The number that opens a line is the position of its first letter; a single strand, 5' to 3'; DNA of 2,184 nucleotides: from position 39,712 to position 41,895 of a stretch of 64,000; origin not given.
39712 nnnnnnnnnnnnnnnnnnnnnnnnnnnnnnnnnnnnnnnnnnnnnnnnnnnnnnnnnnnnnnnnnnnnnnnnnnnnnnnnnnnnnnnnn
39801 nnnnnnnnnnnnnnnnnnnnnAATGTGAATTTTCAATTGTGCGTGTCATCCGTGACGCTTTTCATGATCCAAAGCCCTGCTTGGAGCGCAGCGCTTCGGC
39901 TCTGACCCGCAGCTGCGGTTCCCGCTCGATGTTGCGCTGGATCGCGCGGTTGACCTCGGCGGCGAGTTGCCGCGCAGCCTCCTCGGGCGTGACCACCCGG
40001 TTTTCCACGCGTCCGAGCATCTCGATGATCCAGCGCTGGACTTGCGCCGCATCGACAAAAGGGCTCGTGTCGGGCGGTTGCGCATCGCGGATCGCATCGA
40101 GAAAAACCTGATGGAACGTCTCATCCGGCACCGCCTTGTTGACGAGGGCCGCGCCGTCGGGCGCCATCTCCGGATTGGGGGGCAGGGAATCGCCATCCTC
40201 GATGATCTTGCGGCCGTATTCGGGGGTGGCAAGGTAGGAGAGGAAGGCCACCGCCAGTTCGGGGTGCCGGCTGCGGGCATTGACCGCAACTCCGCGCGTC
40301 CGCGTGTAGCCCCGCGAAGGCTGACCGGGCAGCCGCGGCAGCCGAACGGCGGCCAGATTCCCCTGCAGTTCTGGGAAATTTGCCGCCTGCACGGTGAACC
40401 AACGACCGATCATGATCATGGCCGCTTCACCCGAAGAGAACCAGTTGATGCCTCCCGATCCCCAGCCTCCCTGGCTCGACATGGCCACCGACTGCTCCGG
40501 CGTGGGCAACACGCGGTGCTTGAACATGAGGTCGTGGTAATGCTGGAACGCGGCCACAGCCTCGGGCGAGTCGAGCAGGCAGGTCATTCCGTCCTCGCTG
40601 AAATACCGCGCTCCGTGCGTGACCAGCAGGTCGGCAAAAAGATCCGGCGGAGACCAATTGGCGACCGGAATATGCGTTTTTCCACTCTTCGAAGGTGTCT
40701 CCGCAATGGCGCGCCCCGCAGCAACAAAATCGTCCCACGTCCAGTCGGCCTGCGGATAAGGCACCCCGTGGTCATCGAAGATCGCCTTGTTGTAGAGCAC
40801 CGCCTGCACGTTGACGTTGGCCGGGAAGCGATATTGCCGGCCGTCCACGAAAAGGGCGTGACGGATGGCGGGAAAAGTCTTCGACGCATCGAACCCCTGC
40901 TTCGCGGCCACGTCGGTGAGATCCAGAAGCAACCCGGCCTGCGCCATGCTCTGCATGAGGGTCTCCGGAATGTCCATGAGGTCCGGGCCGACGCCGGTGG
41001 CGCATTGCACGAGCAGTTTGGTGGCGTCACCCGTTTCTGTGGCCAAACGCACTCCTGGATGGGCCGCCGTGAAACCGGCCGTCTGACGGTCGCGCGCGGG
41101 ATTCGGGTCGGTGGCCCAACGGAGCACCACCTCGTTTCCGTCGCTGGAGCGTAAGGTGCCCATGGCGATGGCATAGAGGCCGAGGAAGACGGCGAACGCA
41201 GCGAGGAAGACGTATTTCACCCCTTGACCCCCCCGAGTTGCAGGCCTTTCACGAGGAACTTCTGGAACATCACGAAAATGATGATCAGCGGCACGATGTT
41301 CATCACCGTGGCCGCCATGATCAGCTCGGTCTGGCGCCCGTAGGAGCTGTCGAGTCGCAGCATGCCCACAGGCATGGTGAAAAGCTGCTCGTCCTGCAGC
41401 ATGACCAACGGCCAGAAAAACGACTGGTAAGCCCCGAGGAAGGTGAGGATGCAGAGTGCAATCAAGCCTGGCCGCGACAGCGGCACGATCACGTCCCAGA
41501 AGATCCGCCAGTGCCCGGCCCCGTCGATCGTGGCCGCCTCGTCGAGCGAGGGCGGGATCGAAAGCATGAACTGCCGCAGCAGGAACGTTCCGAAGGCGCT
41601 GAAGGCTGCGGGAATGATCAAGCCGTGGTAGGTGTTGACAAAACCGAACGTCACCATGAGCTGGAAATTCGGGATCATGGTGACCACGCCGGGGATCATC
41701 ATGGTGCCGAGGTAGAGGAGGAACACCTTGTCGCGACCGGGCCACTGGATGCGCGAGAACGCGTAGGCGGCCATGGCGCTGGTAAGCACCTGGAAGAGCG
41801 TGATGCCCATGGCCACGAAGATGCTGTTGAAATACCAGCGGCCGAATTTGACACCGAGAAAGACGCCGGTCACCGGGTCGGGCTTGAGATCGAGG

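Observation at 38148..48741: Three related right-handed beta-helix (GH110-like?) enzymes in one operon, each predicted for a different compartment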

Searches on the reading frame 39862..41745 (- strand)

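Call 21: search_protein_families(library=pfam, proteins=[window:39862-41745:-], max_evalue=0.001)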
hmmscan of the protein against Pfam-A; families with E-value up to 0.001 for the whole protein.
window:39862-41745:- (627 aa): 3 families
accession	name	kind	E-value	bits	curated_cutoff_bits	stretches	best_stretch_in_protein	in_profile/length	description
PF01547.30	SBP_bac_1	-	3.8e-33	116.2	26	1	223-510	15-305/307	Bacterial extracellular solute-binding protein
PF13416.11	SBP_bac_8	-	2.8e-26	93.4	27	1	225-530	6-268/279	Bacterial extracellular solute-binding protein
PF13531.11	SBP_bac_11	-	3e-06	27.6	25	0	452-516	163-222/227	Bacterial extracellular solute-binding protein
